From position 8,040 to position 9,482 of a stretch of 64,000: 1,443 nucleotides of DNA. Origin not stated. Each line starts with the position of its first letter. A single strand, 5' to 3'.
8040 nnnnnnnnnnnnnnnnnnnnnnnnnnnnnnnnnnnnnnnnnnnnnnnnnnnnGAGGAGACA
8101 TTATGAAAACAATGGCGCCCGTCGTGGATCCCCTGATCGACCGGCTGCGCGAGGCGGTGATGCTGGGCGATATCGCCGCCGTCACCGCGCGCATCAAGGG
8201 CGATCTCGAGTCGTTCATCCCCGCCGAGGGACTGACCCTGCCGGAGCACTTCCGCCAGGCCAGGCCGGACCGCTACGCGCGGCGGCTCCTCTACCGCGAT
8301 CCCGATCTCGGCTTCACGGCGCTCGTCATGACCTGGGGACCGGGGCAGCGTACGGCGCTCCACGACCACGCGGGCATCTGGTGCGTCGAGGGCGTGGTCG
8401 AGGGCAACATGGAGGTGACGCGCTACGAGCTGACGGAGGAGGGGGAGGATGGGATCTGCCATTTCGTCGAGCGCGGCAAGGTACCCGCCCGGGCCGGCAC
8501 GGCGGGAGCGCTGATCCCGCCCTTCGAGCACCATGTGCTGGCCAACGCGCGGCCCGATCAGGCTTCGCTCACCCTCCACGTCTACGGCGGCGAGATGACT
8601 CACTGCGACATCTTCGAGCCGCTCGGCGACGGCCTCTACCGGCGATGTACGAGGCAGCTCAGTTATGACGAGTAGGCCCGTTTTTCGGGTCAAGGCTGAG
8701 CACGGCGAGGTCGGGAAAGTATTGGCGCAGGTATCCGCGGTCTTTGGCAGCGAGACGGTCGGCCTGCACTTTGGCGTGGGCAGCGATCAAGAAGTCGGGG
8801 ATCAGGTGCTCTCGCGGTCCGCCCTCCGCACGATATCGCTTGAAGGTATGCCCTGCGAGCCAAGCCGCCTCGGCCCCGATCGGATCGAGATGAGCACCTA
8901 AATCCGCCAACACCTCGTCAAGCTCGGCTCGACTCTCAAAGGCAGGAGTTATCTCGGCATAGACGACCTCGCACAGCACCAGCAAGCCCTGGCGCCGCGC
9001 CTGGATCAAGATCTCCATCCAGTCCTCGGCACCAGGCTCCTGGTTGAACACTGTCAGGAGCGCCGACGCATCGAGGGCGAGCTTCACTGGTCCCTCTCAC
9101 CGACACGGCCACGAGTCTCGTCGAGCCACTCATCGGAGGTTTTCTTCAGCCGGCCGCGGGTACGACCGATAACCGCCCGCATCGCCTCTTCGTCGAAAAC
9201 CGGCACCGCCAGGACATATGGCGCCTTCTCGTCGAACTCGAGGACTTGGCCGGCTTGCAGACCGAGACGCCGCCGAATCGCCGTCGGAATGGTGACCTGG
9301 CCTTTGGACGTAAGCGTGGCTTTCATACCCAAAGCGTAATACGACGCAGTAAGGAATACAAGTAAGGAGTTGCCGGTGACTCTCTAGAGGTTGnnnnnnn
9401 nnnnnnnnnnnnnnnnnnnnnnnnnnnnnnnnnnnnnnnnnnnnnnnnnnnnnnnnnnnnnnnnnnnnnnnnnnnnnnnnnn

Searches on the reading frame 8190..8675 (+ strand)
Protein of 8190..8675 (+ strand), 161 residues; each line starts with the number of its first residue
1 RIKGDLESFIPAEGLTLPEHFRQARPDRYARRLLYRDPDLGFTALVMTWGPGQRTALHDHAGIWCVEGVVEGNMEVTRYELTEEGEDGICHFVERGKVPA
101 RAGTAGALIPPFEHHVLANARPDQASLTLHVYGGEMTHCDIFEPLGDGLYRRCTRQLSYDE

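Call 103: search_protein_families(library=pfam, proteins=[window:8190-8675:+], max_evalue=0.01)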
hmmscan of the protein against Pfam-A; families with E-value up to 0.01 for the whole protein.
window:8190-8675:+ (161 aa): 1 family
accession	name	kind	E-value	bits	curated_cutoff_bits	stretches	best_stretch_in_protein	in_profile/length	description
PF05995.18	CDO_I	-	2.6e-08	34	23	1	26-142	55-167/170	Cysteine dioxygenase type I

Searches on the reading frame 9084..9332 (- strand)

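Call 103: search_protein_families(library=pfam, proteins=[window:9084-9332:-], max_evalue=0.01)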
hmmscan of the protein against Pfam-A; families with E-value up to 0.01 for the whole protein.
window:9084-9332:- (82 aa): 2 families
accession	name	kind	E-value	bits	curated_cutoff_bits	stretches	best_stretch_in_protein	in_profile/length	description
PF04014.23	MazE_antitoxin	-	1.2e-07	32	24.7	1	6-35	3-32/48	Antidote-toxin recognition MazE, bacterial antitoxin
PF15937.10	PrlF_antitoxin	-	0.0024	18.5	32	1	5-31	2-28/99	prlF antitoxin for toxin YhaV_toxin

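Call 104: search_protein_families(library=padloc, proteins=[window:9084-9332:-], max_evalue=0.01)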
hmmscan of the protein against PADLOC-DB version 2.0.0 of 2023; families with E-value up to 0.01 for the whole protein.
window:9084-9332:- (82 aa): 0 families
